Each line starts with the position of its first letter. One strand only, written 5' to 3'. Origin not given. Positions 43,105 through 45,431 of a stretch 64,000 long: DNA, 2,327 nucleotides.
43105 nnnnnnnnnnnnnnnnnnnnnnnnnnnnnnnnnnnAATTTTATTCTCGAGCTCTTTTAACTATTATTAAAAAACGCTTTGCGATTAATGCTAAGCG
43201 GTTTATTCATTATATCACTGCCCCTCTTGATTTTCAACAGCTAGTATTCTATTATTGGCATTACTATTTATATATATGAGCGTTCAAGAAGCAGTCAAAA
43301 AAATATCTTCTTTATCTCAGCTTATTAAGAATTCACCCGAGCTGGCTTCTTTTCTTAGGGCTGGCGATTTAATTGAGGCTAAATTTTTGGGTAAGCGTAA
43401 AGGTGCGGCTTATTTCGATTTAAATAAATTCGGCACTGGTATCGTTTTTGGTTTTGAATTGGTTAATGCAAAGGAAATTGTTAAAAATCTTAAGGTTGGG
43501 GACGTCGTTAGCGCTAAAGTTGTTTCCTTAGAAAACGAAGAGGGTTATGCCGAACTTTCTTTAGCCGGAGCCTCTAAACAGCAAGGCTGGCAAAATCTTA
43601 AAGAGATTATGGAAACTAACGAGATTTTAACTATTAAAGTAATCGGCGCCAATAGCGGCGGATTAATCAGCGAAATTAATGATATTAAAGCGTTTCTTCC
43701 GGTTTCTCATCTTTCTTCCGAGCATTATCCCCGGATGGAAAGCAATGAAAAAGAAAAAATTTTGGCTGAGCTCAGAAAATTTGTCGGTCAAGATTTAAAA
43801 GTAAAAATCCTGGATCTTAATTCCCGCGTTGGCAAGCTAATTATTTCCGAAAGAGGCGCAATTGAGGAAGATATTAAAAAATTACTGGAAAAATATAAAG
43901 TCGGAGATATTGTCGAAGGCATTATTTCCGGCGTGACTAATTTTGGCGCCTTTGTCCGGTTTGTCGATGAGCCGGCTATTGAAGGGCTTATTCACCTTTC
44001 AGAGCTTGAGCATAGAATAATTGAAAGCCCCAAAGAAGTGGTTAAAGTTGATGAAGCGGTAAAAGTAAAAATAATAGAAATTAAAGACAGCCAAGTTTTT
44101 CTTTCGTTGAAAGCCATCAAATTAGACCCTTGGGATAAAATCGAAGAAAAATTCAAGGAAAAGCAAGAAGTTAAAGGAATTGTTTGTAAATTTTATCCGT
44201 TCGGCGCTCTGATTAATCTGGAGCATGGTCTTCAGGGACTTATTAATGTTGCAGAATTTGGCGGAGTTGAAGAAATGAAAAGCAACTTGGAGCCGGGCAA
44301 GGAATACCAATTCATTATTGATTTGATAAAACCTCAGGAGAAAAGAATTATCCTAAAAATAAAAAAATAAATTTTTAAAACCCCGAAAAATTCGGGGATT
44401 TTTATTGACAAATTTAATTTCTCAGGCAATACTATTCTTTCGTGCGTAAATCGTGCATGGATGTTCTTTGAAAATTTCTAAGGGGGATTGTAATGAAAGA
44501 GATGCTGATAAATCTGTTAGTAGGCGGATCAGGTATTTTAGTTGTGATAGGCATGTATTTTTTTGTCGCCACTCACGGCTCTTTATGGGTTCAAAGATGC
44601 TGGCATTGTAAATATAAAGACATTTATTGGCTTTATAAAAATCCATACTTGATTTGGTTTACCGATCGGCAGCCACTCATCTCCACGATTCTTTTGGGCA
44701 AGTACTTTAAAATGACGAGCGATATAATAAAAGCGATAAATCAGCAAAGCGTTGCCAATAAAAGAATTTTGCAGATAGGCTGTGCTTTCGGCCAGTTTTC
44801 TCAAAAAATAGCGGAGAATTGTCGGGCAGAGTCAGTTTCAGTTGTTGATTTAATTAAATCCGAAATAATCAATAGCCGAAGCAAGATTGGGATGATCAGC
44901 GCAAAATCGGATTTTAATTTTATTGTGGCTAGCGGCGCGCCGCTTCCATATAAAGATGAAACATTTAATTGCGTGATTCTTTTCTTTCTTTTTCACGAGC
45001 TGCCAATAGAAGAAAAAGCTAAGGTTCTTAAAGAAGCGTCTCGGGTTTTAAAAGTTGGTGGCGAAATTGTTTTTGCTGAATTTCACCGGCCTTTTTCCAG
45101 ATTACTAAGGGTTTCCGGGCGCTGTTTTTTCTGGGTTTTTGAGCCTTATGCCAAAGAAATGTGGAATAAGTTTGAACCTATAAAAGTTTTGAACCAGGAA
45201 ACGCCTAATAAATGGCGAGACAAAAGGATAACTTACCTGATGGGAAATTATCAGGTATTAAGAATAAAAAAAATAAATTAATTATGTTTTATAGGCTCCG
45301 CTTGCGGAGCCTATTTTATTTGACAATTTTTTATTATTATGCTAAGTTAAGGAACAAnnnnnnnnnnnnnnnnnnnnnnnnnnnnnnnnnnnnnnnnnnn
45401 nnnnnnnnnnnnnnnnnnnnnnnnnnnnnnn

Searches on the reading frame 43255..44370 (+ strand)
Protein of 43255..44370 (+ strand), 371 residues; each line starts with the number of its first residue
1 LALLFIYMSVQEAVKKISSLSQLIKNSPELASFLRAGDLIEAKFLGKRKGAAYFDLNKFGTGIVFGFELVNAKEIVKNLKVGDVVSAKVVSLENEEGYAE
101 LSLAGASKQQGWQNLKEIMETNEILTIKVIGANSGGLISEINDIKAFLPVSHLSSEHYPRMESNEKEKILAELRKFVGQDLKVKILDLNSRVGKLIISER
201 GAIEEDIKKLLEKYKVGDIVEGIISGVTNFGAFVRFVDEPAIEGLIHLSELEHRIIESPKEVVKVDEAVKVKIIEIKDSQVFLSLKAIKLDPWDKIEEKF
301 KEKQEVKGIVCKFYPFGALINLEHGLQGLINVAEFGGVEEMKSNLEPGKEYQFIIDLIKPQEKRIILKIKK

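Call 44: search_protein_families(library=pfam, proteins=[window:43255-44370:+], max_evalue=0.001)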
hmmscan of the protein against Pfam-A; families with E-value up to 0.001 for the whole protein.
window:43255-44370:+ (371 aa): 2 families
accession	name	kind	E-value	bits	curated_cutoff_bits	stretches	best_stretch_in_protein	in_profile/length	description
PF00575.29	S1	-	8.9e-32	109.7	22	2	213-279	1-65/74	S1 RNA binding domain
PF23459.1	S1_RRP5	-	8.6e-12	45.9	27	0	216-285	3-72/72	RRP5 S1 domain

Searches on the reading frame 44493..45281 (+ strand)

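Call 44: search_protein_families(library=pfam, proteins=[window:44493-45281:+], max_evalue=0.001)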
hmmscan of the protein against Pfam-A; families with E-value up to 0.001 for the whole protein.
window:44493-45281:+ (262 aa): 7 families
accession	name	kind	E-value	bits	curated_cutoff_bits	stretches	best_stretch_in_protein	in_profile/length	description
PF01209.24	Ubie_methyltran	-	1.4e-14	54.5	20.1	1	87-223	46-180/233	ubiE/COQ5 methyltransferase family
PF08241.18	Methyltransf_11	-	3.2e-14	53.8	21.2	1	93-194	1-95/95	Methyltransferase domain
PF13649.12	Methyltransf_25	-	9.2e-14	52.4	27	1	92-190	1-97/97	Methyltransferase domain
PF13847.12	Methyltransf_31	-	6e-10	39.4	27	1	88-198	3-113/145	Methyltransferase domain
PF08242.18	Methyltransf_12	-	1.1e-06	29.8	30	1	93-191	1-97/98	Methyltransferase domain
PF13489.12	Methyltransf_23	-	1.9e-05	24.9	27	1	80-201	14-123/164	Methyltransferase domain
PF05148.21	Methyltransf_8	-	0.0003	21.2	27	0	145-202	110-164/219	Hypothetical methyltransferase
